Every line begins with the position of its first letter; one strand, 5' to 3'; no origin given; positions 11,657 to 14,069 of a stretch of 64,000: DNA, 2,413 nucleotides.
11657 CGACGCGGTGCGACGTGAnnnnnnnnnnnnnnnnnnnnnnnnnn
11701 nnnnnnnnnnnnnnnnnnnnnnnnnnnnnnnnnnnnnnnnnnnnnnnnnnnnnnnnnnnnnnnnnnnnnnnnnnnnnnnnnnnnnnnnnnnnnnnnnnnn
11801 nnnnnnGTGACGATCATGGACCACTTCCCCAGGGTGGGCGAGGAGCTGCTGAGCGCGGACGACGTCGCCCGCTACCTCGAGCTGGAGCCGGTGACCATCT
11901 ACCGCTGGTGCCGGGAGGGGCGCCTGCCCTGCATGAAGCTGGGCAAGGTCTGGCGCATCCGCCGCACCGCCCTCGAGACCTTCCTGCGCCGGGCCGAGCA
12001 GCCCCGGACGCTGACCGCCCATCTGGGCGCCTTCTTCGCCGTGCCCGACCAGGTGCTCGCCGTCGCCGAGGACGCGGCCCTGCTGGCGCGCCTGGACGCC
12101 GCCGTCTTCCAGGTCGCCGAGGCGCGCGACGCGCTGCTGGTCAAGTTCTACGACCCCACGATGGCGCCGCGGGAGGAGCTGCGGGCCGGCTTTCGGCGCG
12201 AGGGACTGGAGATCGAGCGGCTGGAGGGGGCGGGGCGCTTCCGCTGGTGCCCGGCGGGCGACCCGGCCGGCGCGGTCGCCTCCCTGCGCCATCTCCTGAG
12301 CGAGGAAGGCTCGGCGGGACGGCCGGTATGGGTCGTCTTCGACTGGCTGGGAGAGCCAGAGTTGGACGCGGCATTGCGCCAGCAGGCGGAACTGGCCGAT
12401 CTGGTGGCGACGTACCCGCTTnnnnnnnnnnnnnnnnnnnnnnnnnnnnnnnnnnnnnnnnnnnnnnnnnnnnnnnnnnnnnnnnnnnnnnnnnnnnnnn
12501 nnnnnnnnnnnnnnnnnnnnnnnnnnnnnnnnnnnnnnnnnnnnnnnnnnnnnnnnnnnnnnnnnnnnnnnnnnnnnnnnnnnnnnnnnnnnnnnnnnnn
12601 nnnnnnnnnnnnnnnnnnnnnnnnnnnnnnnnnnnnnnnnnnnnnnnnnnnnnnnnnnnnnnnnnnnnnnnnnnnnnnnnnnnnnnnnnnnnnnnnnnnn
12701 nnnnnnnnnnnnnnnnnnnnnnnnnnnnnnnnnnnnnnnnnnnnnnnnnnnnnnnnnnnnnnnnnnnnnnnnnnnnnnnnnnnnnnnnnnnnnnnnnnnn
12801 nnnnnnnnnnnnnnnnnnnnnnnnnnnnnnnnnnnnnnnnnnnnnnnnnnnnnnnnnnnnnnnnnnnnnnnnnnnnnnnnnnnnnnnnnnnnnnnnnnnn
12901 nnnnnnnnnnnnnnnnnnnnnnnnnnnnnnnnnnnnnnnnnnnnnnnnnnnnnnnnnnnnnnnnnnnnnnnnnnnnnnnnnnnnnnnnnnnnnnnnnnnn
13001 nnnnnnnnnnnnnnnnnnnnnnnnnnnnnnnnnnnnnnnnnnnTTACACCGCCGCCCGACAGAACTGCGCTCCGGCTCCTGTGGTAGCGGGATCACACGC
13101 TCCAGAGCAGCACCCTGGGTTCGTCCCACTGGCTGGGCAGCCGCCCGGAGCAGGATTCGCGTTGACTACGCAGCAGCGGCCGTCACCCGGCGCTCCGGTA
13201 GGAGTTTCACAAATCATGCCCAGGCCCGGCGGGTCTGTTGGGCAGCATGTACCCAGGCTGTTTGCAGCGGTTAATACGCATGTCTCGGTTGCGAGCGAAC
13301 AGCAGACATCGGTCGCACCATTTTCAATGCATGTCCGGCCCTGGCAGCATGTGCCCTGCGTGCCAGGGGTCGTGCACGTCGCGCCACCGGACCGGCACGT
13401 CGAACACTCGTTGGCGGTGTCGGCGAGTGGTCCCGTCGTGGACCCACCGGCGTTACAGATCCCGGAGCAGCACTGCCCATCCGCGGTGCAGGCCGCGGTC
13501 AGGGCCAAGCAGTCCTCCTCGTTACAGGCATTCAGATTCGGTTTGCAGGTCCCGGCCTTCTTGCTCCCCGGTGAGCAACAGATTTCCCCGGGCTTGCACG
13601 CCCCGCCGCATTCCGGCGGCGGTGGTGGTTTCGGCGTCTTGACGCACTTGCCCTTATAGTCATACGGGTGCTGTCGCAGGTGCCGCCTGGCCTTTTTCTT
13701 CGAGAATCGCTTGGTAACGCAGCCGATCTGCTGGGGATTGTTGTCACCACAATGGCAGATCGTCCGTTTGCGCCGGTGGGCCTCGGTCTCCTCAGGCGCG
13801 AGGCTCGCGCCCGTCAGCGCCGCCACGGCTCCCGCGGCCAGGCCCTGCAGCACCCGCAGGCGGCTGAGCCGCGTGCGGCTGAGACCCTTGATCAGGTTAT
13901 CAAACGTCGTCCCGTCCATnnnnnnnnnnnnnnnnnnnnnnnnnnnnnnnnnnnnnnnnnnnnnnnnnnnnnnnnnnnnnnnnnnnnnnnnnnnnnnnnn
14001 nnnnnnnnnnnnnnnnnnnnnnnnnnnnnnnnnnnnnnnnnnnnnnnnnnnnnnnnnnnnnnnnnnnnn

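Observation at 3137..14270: Paralogous family: conserved leader + Lys-rich/CxC linker module fused to swapped Cys-rich cargo domains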

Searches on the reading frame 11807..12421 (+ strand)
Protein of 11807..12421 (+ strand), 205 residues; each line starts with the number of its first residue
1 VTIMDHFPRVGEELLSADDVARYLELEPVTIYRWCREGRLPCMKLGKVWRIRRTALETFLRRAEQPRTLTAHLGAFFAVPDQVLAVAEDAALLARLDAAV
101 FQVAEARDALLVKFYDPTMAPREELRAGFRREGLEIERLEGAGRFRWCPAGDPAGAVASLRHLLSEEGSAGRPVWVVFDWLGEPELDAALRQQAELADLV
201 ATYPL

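Call 95: find_related_loci(query=window:11807-12421:+, collection=genome_contigs, flank=3000)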
Query window:11807-12421:+ (205 aa) in genome_contigs; peptide patterns used: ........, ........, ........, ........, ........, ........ (x = any residue, [..] = any of these).
77 stretches matched a pattern, but none encodes a relative of the query by tblastn (E <= 1e-3).
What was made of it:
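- Tried and rejected: A search for the HTH regulator in representative genomes found no relatives (call 95).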

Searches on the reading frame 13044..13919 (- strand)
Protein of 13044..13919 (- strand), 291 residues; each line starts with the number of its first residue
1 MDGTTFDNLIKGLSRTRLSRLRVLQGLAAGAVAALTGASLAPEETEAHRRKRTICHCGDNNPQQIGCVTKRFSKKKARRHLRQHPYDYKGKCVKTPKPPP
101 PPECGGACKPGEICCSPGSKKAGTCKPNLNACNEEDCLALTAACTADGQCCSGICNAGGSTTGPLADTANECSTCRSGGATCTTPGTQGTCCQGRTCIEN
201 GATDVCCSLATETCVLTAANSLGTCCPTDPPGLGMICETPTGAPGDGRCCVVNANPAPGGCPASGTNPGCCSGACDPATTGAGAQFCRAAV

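Call 9: search_protein_families(library=pfam, max_evalue=1, proteins=[window:13047-13919:-])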
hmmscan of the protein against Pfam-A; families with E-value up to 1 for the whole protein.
seq(291 aa): 0 families
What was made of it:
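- Closest known: Stig1-like and other small cysteine-rich secreted proteins. Different: m1-m4 give no Stig1 or other Pfam match (call 9).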

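Call 10: search_protein_families(library=ncbifam, max_evalue=10, proteins=[window:13047-13919:-])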
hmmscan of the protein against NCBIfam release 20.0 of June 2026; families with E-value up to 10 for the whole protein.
seq(291 aa): 0 families
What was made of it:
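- None of m1-m4 has a twin arginine, and no Tat signal model matches them (call 10).
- Tried and rejected: Pfam and NCBIfam scans of the repaired m1, m2 and m4 proteins found nothing (calls 9, 10).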

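Call 11: find_homologous_proteins(query=window:13044-13919:-, max_evalue=0.01)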
Query window:13044-13919:- (291 aa): 10 proteins with E <= 0.01 among 4327 candidates.
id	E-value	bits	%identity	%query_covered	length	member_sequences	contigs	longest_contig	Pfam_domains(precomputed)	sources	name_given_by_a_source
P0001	1.6e-137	476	98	75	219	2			-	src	-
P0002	7.3e-82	294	56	99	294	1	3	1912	-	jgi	jgi:hypothetical protein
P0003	3.2e-61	226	71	45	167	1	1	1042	-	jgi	jgi:hypothetical protein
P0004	3.6e-57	213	70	46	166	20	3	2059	-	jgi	jgi:hypothetical protein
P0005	3.1e-41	160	53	45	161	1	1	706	-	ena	-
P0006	8.4e-40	155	53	45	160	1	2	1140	-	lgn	-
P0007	6.4e-36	143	50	45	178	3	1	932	-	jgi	jgi:hypothetical protein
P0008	2.5e-17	82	37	46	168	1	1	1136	-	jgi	jgi:hypothetical protein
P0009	5.2e-14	71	38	45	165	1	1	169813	-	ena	-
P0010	4.6e-3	35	35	63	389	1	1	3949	-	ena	-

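Call 14: find_encoding_contigs(protein=P0009, flank=10000, max_places=3)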
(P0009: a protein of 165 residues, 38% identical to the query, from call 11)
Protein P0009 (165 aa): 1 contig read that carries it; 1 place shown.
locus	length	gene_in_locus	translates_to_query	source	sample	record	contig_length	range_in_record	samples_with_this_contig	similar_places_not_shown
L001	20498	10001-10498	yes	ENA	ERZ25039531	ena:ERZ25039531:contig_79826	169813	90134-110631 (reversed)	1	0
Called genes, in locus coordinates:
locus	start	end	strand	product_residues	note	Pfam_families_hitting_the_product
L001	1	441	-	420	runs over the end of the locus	-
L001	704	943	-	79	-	-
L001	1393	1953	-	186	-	PF07883:Cupin_2 (faint)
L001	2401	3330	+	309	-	PF00561:Abhydrolase_1 (weak), PF12697:Abhydrolase_6, PF12146:Hydrolase_4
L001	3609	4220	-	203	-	PF04885:Stig1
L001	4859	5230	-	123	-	PF08281:Sigma70_r4_2, PF04545:Sigma70_r4 (weak), PF00196:GerE, PF13384:HTH_23 (weak)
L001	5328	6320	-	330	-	-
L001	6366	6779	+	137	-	PF27520:SP15_N (faint), PF13560:HTH_31, PF13384:HTH_23 (faint), PF01381:HTH_3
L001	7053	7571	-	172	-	-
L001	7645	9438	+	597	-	PF05922:Inhibitor_I9 (weak), PF00082:Peptidase_S8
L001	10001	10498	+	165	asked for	-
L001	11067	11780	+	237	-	-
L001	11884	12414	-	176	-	PF07883:Cupin_2 (faint)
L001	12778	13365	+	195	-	-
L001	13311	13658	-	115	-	-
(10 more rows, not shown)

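Call 34: predict_structure(alignment_id=A2)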
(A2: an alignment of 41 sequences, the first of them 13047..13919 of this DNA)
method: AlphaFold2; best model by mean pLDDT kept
length: 291 residues; sequences in the alignment: 41
mean_pLDDT: 60.8   pTM: 0.29
mean pLDDT of the five models: 60.8, 59.2, 57.6, 57.6, 56.4
residues with pLDDT >= 90: 37; 70-90: 59; 50-70: 79; < 50: 116
segments of 3 or more residues with pLDDT < 50: 29-31, 33-35, 37-47, 137-179, 184-186, 241-291
pLDDT, mean of each block of 10 residues (from residue 1): 82 68 51 48 53 91 87 95 94 69 68 84 88 61 42 37 36 41 52 69 68 63 61 56 41 37 41 42 41 38
secondary structure, 60 per line:
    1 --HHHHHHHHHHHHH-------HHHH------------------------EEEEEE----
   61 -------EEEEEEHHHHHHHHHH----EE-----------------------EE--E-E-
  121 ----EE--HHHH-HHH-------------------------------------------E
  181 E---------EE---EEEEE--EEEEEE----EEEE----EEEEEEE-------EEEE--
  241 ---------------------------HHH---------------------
elements in order: H3-15 H23-26 E51-56 E68-73 H74-83 H129-132 E196-200 E203-208 E213-216 E221-227 E235-238
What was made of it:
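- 13044..13919 (-): Member 4 (m4), intact, 291 aa. Leader 13779-13919, basic 4-Cys domain 13644-13778, family mini-domain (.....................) 13524-13610, 160-aa Cys-rich extension 13047-13523. AF2 gives pLDDT 87-95 for aa 50-92 (β-hairpin plus helix) and ~85 for aa 104-132 (call 34).
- On ICH...GxC domain family (unnamed): AF2 secondary structure and pLDDT support the fold (call 34).
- Fold: AF2 gives pLDDT 87-95 for the domain (call 34).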

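Call 38: fold_search(model_id=the predicted structure, library=pdb)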
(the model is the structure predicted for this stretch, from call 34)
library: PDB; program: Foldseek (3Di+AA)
matches with E <= 10: 27; with E <= 0.001: 0
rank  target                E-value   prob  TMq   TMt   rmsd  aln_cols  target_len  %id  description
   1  7kzh                  2.0e+00  0.23  0.09  0.14   3.0        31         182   13  Zinc finger antiviral protein (ZAP) central domain (released 2021-12-15)
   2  8r7o_A                2.7e+00  0.38  0.10  0.35   2.1        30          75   10  HUWE1 WWE domain in complex with 2'F-ATP (released 2024-07-31)
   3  8rd7_A                2.7e+00  0.35  0.10  0.35   2.1        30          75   10  HUWE1 WWE domain in complex with ADP-ribose (released 2024-07-31)
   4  9rkv_G                2.7e+00  0.01  0.09  0.08  30.1       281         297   13  Agrobacterium phage 7-7-1 tail fibers (released 2025-12-10)
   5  9bkr                  3.9e+00  0.25  0.10  0.35   2.2        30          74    0  Crystal structure of the Human TRIP12 WWE domain (isoform 2) in complex with ATP (released 2024-07-31)
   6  9bks                  4.1e+00  0.25  0.10  0.35   2.2        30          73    0  Crystal structure of the Human TRIP12 WWE domain (isoform 2) in complex with ADP (released 2024-07-31)
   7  8r7o_D                4.7e+00  0.23  0.10  0.35   1.5        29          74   10  HUWE1 WWE domain in complex with 2'F-ATP (released 2024-07-31)
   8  2v0e_MODEL_1_A        4.9e+00  0.20  0.11  0.48   6.7        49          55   14  BRK domain from human CHD7 (released 2007-05-22)
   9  6cg0_B                5.9e+00  0.02  0.08  0.08  10.0        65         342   17  Cryo-EM structure of mouse RAG1/2 HFC complex (3.17 A) (released 2018-04-25)
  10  6miw                  6.2e+00  0.18  0.10  0.37   2.1        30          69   10  WWE domain of human HUWE1 (released 2018-10-17)
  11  3d89                  6.2e+00  0.10  0.12  0.23   5.6        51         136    6  Crystal Structure of a Soluble Rieske Ferredoxin from Mus musculus (released 2008-07-15)
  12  6pfl_A                6.6e+00  0.15  0.10  0.33   2.3        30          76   10  Crystal structure of Human HUWE1 WWE domain in complex with ADPR (released 2019-07-24)
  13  6pfl_B                6.6e+00  0.15  0.10  0.33   2.2        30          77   10  Crystal structure of Human HUWE1 WWE domain in complex with ADPR (released 2019-07-24)
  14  7tgn_A                6.6e+00  0.05  0.07  0.04   9.4        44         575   14  Crystal structure of DesD, the desferrioxamine synthetase from the Streptomyces violaceus salmycin biosynthetic pathwa (released 2022-07-06)
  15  5nxh_A                6.6e+00  0.01  0.09  0.06  14.4       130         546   14  Crystal structure of the carboxy-terminal region of the bacteriophage T4 proximal long tail fibre protein gp34, residu (released 2017-07-12)
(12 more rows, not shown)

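Call 42: find_encoding_contigs(protein=P0001, flank=6000, max_places=4)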
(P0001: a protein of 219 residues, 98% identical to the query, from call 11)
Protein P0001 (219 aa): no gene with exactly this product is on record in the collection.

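Call 43: list_cluster_members(proteins=[P0001, P0044, P0039, P0046, P0041, P0042])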
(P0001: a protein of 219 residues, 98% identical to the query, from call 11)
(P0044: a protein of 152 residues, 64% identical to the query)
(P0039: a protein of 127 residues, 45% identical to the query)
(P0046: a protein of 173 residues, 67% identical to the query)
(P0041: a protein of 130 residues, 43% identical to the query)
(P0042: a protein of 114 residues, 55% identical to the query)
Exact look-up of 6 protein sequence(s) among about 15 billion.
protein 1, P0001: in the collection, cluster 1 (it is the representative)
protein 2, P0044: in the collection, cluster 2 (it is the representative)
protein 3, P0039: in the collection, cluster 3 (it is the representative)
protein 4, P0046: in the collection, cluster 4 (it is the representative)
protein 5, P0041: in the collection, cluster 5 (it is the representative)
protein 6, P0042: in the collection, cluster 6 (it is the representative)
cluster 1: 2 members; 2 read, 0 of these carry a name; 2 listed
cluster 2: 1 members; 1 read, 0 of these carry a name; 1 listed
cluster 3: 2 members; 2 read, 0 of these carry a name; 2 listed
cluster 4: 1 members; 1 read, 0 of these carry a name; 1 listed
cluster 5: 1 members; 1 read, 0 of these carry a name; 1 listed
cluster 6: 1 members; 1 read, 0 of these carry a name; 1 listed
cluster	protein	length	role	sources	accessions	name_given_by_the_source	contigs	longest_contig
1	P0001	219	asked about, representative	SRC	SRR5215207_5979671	-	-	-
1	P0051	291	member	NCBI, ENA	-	-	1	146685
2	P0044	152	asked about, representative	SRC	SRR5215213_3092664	-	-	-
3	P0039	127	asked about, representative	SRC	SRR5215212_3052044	-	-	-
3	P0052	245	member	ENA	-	-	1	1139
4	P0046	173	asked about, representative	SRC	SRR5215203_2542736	-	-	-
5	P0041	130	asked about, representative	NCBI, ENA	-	-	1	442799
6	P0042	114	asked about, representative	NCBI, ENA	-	-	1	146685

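Call 44: find_encoding_contigs(protein=window:13044-13919:-, flank=1000, max_places=3)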
Protein window:13044-13919:- (291 aa): no gene with exactly this product is on record in the collection.

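Call 67: search_protein_families(library=pfam, max_evalue=1, proteins=[P0010])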
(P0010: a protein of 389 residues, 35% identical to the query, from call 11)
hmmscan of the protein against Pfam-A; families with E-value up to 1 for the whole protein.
P0010 (389 aa): 0 families
